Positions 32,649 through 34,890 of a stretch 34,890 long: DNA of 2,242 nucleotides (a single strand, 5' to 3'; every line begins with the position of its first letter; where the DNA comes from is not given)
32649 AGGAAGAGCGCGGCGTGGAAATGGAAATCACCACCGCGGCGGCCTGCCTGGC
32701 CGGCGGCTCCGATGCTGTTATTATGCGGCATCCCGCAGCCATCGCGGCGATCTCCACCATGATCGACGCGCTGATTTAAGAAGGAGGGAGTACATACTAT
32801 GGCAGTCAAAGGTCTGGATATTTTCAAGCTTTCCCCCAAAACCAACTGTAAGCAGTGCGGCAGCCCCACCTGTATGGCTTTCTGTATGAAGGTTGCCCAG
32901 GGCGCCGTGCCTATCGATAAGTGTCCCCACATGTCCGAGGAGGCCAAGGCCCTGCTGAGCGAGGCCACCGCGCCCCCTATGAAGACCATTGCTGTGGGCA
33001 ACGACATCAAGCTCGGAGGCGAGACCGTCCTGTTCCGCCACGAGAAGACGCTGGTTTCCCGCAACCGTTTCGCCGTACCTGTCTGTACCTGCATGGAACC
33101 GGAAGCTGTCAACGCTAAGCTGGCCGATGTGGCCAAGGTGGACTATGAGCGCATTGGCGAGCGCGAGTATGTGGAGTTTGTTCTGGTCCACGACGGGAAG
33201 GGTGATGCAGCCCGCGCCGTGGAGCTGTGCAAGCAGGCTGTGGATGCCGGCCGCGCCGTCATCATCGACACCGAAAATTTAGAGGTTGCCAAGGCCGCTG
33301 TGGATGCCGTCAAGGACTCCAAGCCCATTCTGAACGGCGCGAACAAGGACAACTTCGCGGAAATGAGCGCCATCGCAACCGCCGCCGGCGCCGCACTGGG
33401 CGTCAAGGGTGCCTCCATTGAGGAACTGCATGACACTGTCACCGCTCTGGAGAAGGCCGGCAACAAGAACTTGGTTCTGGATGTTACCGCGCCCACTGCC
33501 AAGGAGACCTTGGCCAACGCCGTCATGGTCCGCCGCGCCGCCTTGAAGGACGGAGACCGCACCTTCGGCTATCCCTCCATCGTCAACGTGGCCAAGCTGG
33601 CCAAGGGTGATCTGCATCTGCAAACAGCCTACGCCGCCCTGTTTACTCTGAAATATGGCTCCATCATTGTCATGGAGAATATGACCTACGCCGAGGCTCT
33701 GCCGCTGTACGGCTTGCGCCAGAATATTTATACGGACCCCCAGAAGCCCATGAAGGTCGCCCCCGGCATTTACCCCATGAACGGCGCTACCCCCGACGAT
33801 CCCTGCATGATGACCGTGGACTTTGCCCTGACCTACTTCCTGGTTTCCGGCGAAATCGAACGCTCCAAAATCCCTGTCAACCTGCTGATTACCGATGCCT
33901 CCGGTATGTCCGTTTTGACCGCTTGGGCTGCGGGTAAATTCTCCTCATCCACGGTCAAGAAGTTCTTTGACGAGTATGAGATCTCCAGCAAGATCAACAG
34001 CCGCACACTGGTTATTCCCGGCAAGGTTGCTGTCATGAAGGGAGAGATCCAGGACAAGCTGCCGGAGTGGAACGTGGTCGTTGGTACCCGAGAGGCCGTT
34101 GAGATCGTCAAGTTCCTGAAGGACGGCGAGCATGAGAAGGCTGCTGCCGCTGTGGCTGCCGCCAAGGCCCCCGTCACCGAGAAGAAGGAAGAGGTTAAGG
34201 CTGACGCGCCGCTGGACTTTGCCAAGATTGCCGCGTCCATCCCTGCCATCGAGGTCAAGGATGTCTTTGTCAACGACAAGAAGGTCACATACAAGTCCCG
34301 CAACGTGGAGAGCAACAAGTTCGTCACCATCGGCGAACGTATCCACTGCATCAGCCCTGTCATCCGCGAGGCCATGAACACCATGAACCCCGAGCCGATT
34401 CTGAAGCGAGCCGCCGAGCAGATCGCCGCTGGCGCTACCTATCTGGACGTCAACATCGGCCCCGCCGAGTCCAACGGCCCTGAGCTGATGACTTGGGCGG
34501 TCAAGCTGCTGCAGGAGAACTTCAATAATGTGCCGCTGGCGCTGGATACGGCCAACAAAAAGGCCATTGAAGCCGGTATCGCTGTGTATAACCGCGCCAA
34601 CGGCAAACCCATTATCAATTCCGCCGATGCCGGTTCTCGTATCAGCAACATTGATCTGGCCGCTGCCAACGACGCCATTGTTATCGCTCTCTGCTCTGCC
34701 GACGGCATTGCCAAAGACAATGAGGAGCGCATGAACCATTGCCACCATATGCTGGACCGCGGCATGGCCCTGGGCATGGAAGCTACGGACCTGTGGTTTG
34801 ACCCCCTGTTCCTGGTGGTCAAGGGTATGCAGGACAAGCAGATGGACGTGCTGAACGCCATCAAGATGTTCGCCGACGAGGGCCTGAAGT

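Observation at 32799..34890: ORF missing from the track: AcsC (CFeSP large subunit) fused in-frame to AcsE (methyltransferase)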

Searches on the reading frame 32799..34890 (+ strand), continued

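Call 54: search_solved_structures(query=P0001, max_evalue=1e-30, show_alignments=5)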
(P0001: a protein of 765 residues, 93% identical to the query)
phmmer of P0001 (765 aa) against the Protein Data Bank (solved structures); distinct sequences matched with E-value up to 1e-30: 9.
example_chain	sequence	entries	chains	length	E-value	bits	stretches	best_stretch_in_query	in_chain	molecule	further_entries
9fzy_F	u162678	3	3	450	6e-142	477.7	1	1-442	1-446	Corrinoid iron-sulfur protein large subunit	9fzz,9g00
2h9a_A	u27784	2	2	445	3.2e-92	313.3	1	1-442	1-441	Carbon monoxide dehydrogenase corrinoid/iron-sulfur protein, gamma subunit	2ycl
4c1n_A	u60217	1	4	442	8.5e-92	311.9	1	4-441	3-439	CARBON MONOXIDE DEHYDROGENASE CORRINOID/IRON-SULFUR PROTEIN, GAMMA SUBUNIT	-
4djd_C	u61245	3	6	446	6.4e-87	295.8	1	2-441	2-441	Corrinoid/iron-sulfur protein large subunit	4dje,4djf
2yci_X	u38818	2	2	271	3.9e-35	124.6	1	505-764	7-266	5-METHYLTETRAHYDROFOLATE CORRINOID/IRON SULFUR PROTEIN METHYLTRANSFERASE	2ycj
2yck_X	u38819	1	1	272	3.9e-35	124.6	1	505-764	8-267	5-METHYLTETRAHYDROFOLATE CORRINOID/IRON SULFUR PROTEIN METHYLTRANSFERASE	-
1f6y_A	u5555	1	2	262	2.1e-34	122.3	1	510-763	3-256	5-METHYLTETRAHYDROFOLATE CORRINOID/IRON SULFUR PROTEIN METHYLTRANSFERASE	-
2e7f_A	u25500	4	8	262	5.5e-34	120.9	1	510-763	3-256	5-methyltetrahydrofolate corrinoid/iron sulfur protein methyltransferase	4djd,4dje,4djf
2ogy_A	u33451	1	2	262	6.5e-33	117.3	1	510-763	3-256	5-methyltetrahydrofolate corrinoid/iron sulfur protein methyltransferase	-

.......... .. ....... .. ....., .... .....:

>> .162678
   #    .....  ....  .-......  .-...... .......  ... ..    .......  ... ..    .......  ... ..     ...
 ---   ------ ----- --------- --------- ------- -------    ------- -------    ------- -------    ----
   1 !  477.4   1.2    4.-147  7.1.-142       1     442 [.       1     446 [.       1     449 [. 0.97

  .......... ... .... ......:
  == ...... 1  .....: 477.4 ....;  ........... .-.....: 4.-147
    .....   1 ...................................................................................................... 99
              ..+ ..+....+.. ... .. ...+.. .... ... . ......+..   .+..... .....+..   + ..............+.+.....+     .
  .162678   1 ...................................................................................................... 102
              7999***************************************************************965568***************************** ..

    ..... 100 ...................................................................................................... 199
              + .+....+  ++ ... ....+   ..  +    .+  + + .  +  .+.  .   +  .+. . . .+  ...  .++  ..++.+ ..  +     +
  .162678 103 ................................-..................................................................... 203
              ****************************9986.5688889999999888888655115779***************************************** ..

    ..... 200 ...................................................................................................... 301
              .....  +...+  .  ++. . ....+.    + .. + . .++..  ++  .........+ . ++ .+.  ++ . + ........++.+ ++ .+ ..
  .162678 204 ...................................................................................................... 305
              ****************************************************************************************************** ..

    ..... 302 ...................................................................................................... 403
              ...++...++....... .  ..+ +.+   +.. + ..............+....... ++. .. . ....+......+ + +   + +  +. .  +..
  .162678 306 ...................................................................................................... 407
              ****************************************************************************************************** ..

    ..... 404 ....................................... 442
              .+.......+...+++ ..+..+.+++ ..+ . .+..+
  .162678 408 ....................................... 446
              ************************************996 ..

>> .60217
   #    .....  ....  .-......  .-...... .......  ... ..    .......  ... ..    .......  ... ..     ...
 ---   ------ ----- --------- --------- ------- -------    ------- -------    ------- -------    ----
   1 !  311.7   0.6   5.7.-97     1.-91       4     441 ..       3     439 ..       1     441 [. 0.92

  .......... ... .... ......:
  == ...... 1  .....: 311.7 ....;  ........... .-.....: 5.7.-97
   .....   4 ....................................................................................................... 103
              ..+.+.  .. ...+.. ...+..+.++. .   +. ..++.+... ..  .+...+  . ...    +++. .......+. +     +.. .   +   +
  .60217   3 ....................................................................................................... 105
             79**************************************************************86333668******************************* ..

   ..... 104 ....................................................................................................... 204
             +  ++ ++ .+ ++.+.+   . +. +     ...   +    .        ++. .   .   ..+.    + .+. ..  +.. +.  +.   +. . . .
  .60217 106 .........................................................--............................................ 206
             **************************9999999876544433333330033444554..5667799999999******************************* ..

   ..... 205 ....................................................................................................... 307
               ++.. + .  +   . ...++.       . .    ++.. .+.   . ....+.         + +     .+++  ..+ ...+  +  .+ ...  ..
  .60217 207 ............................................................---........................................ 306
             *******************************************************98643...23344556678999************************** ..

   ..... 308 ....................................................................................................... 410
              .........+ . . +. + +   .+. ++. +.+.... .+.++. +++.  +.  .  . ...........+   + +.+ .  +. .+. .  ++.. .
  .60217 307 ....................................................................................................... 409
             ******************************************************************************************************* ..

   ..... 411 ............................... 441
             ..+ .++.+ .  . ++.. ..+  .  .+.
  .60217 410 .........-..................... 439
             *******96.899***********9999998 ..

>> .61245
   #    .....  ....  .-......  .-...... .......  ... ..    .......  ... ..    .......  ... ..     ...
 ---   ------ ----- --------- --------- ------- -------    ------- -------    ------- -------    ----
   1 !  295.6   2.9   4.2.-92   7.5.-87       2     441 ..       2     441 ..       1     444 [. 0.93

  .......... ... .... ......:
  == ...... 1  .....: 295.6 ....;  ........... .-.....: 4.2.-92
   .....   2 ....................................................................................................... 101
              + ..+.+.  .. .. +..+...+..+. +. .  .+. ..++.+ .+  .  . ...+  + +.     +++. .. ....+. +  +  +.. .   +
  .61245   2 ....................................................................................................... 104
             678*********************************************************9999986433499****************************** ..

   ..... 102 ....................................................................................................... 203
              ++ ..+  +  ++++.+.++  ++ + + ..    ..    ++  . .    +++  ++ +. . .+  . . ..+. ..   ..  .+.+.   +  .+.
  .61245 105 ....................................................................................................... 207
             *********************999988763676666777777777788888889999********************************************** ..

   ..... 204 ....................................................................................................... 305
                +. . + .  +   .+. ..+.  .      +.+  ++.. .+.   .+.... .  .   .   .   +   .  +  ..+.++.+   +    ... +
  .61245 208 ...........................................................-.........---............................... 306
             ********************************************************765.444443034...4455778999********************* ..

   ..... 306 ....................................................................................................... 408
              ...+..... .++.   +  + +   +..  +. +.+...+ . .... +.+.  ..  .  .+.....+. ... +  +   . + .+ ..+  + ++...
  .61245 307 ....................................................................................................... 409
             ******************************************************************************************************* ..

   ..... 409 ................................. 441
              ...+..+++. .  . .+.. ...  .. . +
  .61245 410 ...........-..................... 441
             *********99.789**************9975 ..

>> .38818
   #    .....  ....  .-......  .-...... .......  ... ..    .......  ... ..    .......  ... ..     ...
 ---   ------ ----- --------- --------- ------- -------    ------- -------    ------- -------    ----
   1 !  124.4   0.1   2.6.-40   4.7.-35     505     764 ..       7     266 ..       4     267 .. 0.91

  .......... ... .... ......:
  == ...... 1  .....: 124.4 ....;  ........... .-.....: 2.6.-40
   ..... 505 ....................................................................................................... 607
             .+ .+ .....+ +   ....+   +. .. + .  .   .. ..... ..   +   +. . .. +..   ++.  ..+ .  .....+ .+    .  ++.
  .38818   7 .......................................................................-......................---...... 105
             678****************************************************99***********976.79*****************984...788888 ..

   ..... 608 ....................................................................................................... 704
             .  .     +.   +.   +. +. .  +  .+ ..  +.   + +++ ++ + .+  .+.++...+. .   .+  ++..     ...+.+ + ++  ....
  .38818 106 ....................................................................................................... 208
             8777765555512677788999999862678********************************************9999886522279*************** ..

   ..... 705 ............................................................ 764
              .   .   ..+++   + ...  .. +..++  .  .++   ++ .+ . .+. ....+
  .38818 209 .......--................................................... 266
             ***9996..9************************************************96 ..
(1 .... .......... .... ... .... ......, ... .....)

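Call 56: find_encoding_contigs(protein=P0288, flank=8000, max_places=1)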
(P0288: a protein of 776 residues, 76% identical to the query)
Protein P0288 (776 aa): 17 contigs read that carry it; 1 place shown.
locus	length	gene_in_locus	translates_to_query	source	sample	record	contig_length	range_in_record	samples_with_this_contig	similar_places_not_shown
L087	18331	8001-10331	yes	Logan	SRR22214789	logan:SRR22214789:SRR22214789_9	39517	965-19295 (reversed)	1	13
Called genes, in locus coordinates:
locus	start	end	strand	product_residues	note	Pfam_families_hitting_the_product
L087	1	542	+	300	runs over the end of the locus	PF00763:THF_DHG_CYH, PF02882:THF_DHG_CYH_C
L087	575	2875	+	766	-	PF03063:Prismane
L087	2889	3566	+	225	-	PF12225:DUF5981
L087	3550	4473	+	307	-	PF02219:MTHFR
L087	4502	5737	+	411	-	PF03599:CdhD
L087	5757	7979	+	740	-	PF18537:CODH_A_N, PF03598:CdhC, PF19436:ACS_CODH_B_C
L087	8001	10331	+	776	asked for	PF04060:FeS, PF03599:CdhD, PF00809:Pterin_bind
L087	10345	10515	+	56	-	-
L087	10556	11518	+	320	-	PF00743:FMO-like (faint), PF03486:HI0933_like (faint), PF07992:Pyr_redox_2, PF13434:Lys_Orn_oxgnase (faint), PF13454:NAD_binding_9 (faint), PF13738:Pyr_redox_3, PF00070:Pyr_redox (weak)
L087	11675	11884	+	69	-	PF27253:AF_1253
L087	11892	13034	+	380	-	PF00142:Fer4_NifH (weak), PF01656:CbiA, PF02374:ArsA_ATPase, PF10609:ParA (faint), PF13614:AAA_31, PF17886:ArsA_HSP20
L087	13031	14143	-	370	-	PF21088:MS_channel_1st, PF00924:MS_channel_2nd, PF21082:MS_channel_3rd, PF24956:Msl2-3_C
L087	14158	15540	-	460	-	PF01029:NusB, PF22458:RsmF-B_ferredox, PF01189:Methyltr_RsmB-F, PF13847:Methyltransf_31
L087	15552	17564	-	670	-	PF00270:DEAD (weak), PF04851:ResIII, PF17757:UvrB_inter, PF27431:UvrB_3rd, PF00271:Helicase_C, PF12344:UvrB, PF02151:UVR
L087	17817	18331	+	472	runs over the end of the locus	-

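Call 61: predict_structure(alignment_id=A1)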
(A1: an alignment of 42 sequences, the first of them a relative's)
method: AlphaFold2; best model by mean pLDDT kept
length: 765 residues; sequences in the alignment: 42
mean_pLDDT: 79.0   pTM: 0.55
mean pLDDT of the five models: 79.0, 78.3, 77.9, 74.9, 74.7
residues with pLDDT >= 90: 272; 70-90: 317; 50-70: 86; < 50: 90
segments of 3 or more residues with pLDDT < 50: 310-316, 460-467, 501-504, 672-677, 704-765
pLDDT, mean of each block of 10 residues (from residue 1): 70 86 86 75 82 69 90 74 67 96 95 77 92 94 97 97 97 96 97 96 94 95 94 87 86 89 92 79 82 84 69 53 92 93 79 89 86 79 90 90 92 89 93 86 92 70 49 82 83 72 55 79 88 90 79 87 94 87 89 90 78 71 88 63 77 87 80 48 65 74 42 34 35 33 43 33 29
secondary structure, 60 per line:
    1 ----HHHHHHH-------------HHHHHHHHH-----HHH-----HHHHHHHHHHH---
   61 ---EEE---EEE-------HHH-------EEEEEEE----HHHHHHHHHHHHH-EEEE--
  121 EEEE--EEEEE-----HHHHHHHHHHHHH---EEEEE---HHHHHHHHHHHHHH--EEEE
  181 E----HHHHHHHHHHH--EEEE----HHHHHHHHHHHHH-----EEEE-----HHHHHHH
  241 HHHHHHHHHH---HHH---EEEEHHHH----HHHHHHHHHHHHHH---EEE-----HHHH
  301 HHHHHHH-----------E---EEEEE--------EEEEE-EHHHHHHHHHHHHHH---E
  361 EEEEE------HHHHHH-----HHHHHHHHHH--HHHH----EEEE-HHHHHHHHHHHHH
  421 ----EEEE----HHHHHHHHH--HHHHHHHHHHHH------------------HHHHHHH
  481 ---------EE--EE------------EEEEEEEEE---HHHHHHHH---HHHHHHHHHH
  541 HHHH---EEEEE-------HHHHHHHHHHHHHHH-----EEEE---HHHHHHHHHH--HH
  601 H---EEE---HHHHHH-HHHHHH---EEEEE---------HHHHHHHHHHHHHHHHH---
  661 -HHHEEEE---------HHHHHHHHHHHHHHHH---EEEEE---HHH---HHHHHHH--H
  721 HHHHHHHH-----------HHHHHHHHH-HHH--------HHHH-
elements in order (helices of 4 or more, strands of 3 or more residues): H5-11 H25-33 H47-57 E64-66 E70-72 E90-96 H101-113 E115-118 E121-124 E127-131 H137-149 E153-157 H161-174 E177-181 H186-196 E199-202 H207-219 E225-228 H234-250 E260-263 H264-267 H272-285 E289-291 H297-307 E323-327 E336-340 H343-356 E360-365 H372-377 H383-392 H395-398 E403-406 H408-420 E425-428 H433-441 H444-455 H474-480 E508-516 H520-527 H531-544 E548-552 H560-574 E580-583 H587-596 E605-607 H611-616 H618-623 E627-631 H641-657 E665-668 H678-693 E697-701 H711-717 H720-728 H740-748 H761-764

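Call 63: fold_search(model_id=the predicted structure, library=pdb)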
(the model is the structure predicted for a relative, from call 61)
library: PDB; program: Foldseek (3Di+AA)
matches with E <= 10: 1632; with E <= 0.001: 212
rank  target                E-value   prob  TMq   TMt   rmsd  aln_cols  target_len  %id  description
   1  9fzy_F                3.7e-48  1.00  0.51  0.85   3.6       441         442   51  Structure of carbon monoxide dehydrogenase/acetyl-CoA synthase (CODH/ACS) in complex with corrinoid iron-sulfur protei (released 2025-02-05)
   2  4c1n_G                2.7e-37  1.00  0.41  0.67  10.5       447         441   37  Corrinoid protein reactivation complex with activator (released 2014-08-13)
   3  4djd_C                1.5e-36  1.00  0.43  0.70   9.1       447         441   34  Crystal structure of folate-free corrinoid iron-sulfur protein (CFeSP) in complex with its methyltransferase (MeTr) (released 2012-03-14)
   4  2ycl_A                1.8e-36  1.00  0.44  0.72  11.0       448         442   37  complete structure of the corrinoid,iron-sulfur protein including the N-terminal domain with a 4Fe-4S cluster (released 2011-06-08)
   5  2h9a_A                4.0e-30  1.00  0.45  0.86   3.2       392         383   34  Corrinoid Iron-Sulfur Protein (released 2006-09-26)
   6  2yci                  2.4e-13  1.00  0.27  0.70   7.1       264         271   34  methyltransferase native (released 2011-06-08)
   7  2yck                  4.3e-13  1.00  0.27  0.69   7.1       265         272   35  methyltransferase bound with tetrahydrofolate (released 2011-06-08)
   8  8ssc                  5.3e-12  1.00  0.26  0.18  25.1       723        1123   16  Full-Length Methionine synthase from Thermus thermophilus HB8 (released 2023-10-18)
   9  2e7f_A                5.6e-12  1.00  0.26  0.70   7.3       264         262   32  5-methyltetrahydrofolate corrinoid/iron sulfur protein methyltransferase complexed with methyltetrahydrofolate to 2.2  (released 2007-01-30)
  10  1q85_B                1.2e-11  1.00  0.24  0.33  25.7       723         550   16  Cobalamin-dependent methionine synthase (1-566) from Thermotoga maritima (Cd2+ complex, Se-Met) (released 2004-03-23)
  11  1q7q_A                1.7e-11  1.00  0.26  0.34  26.1       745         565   17  Cobalamin-dependent methionine synthase (1-566) from T. maritima (Oxidized, Orthorhombic) (released 2004-03-23)
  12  2ogy_A                2.6e-11  1.00  0.26  0.71   7.2       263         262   32  Asn199Ala Mutant of the 5-methyltetrahydrofolate corrinoid/iron sulfur protein methyltransferase complexed with methyl (released 2007-01-23)
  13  3bol_B                3.6e-11  1.00  0.26  0.35  25.9       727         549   16  Cobalamin-dependent methionine synthase (1-566) from Thermotoga maritima complexed with Zn2+ (released 2008-03-11)
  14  1f6y_A                4.0e-11  1.00  0.26  0.71   7.2       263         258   32  MAD CRYSTAL STRUCTURE ANALYSIS OF METHYLTETRAHYDROFOLATE: CORRINOID/IRON-SULFUR PROTEIN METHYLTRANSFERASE (METR) (released 2000-08-31)
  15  1q8a_B                4.5e-11  1.00  0.23  0.32  25.7       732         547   16  Cobalamin-dependent methionine synthase (1-566) from Thermotoga maritima (Cd2+:L-Hcy complex, Se-Met) (released 2004-03-23)
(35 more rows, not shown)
